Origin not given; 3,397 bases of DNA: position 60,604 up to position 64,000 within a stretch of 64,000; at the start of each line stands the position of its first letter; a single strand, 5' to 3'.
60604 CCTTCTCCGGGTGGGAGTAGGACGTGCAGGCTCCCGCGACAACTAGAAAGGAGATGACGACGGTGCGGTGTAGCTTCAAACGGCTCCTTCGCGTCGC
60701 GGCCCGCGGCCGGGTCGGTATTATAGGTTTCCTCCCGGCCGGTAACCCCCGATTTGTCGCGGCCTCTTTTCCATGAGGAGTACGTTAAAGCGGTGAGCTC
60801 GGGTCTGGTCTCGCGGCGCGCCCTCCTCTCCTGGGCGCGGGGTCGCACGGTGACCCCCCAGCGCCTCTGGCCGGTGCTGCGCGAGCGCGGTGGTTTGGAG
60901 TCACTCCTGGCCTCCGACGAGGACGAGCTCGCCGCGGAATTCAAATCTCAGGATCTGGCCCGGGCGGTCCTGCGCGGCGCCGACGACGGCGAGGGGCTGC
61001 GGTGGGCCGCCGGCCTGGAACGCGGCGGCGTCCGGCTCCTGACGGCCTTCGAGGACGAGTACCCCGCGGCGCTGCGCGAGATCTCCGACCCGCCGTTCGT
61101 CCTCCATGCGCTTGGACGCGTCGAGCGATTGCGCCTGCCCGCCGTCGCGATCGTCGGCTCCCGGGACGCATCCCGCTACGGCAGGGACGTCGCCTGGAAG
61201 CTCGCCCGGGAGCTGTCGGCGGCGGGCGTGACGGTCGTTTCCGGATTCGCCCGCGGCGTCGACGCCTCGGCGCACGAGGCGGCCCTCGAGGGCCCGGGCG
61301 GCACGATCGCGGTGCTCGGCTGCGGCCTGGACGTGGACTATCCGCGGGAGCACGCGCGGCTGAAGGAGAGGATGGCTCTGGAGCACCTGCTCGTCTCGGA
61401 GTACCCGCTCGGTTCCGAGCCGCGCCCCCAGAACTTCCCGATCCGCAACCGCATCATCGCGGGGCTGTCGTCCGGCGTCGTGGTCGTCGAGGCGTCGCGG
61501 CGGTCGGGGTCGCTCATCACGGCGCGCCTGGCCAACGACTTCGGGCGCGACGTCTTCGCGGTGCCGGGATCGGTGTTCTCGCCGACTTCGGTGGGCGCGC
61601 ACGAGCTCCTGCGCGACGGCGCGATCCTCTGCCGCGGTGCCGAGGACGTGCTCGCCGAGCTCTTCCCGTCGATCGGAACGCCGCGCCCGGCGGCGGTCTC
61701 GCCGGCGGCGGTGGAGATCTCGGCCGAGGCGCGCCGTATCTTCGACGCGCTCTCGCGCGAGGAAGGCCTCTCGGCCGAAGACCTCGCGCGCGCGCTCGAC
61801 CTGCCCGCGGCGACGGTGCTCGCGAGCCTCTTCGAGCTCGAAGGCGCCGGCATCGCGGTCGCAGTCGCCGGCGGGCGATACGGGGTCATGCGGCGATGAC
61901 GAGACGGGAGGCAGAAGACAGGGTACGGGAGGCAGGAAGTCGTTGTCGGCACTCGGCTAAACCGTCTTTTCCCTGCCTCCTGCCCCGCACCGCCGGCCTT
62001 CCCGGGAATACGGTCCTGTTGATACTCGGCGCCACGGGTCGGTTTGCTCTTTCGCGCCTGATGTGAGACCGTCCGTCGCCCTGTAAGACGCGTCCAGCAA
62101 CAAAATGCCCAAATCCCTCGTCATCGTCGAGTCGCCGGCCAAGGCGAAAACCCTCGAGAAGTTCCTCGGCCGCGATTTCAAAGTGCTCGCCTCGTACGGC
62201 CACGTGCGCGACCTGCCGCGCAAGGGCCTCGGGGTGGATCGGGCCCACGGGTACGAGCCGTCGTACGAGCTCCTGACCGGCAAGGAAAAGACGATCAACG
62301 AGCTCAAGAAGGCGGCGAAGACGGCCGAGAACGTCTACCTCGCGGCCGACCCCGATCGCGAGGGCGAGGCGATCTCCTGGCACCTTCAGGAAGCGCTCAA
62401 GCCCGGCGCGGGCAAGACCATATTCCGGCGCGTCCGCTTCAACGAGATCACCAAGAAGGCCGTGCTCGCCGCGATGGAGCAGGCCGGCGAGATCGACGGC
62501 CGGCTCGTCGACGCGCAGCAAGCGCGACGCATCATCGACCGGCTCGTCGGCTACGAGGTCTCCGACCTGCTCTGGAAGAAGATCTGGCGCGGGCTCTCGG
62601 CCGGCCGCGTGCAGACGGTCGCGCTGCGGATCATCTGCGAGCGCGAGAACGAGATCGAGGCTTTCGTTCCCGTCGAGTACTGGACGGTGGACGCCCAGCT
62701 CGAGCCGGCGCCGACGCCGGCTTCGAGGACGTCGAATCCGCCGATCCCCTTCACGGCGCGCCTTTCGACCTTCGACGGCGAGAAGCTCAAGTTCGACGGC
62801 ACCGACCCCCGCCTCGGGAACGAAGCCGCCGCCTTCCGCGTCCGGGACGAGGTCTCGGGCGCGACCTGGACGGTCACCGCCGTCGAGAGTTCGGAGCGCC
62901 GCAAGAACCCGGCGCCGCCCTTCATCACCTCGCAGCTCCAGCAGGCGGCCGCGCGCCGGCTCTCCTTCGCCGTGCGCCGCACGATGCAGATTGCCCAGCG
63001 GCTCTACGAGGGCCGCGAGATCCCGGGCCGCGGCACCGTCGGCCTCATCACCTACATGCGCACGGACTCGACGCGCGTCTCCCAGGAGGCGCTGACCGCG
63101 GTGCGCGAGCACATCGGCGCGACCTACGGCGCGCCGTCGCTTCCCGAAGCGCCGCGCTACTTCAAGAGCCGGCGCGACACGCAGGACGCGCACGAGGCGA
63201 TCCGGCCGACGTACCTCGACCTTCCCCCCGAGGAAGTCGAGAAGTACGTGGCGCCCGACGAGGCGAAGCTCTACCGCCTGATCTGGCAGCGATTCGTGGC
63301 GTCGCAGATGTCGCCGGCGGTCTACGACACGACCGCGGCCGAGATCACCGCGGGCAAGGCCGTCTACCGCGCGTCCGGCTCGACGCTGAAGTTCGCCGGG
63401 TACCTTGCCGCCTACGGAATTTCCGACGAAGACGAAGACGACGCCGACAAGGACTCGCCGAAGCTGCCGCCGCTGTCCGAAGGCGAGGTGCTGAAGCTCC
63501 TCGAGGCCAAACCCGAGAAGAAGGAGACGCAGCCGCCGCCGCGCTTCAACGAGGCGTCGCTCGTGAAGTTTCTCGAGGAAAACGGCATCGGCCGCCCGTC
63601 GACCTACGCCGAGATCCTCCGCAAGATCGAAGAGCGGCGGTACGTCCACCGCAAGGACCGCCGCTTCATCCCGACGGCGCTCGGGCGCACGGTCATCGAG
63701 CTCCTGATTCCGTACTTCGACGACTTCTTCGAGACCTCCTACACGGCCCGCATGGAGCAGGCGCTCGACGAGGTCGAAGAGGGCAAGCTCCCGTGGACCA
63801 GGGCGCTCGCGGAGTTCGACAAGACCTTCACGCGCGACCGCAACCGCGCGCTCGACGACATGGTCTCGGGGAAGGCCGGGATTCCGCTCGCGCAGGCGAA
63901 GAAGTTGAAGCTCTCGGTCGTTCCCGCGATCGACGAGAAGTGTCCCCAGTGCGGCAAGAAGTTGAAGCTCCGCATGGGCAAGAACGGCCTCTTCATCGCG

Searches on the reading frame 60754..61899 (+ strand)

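Call 52: search_protein_families(library=pfam, proteins=[window:60754-61899:+], max_evalue=0.0001)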
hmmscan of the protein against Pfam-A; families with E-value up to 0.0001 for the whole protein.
window:60754-61899:+ (381 aa): 3 families
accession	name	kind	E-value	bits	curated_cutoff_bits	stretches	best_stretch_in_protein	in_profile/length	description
PF02481.21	DNA_processg_A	-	1.6e-74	250.1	29.6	1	89-292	3-209/212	DNA recombination-mediator protein A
PF17782.7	DprA_WH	-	1.1e-07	32.2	22.9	1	317-374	5-61/61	DprA winged helix domain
PF12840.13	HTH_20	-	1.8e-06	28.3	27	1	326-367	6-47/51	Helix-turn-helix domain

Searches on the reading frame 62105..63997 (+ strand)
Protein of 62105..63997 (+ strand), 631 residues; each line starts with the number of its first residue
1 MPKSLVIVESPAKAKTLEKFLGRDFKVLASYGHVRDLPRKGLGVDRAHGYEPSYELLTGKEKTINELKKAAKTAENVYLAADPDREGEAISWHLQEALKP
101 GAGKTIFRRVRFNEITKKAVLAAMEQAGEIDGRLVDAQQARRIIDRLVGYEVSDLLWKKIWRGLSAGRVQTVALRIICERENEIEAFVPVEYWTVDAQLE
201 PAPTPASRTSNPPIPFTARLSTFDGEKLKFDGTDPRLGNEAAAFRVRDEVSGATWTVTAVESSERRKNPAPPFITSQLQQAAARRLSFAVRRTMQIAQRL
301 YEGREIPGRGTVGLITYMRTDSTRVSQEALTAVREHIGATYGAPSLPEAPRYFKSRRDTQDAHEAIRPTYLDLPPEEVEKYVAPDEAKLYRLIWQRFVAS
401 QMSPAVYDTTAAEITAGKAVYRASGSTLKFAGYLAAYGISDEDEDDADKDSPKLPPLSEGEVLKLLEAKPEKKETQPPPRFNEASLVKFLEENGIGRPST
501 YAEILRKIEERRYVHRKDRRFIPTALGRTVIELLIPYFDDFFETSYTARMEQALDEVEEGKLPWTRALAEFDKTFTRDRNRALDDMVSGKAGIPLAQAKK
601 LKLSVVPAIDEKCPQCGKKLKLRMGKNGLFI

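Call 52: search_protein_families(library=pfam, proteins=[window:62105-63997:+], max_evalue=0.0001)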
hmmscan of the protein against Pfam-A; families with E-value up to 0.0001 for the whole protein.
window:62105-63997:+ (631 aa): 3 families
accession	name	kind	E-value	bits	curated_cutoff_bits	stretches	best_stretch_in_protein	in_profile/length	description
PF01131.25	Topoisom_bac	-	2.2e-121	406.2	35.1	1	130-566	2-408/411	DNA topoisomerase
PF01751.28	Toprim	-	2.1e-21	76.3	23.1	1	5-115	2-96/96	Toprim domain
PF01396.24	Zn_ribbon_Top1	-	3.5e-05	23.9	32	1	610-631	1-22/39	Topoisomerase DNA binding C4 zinc finger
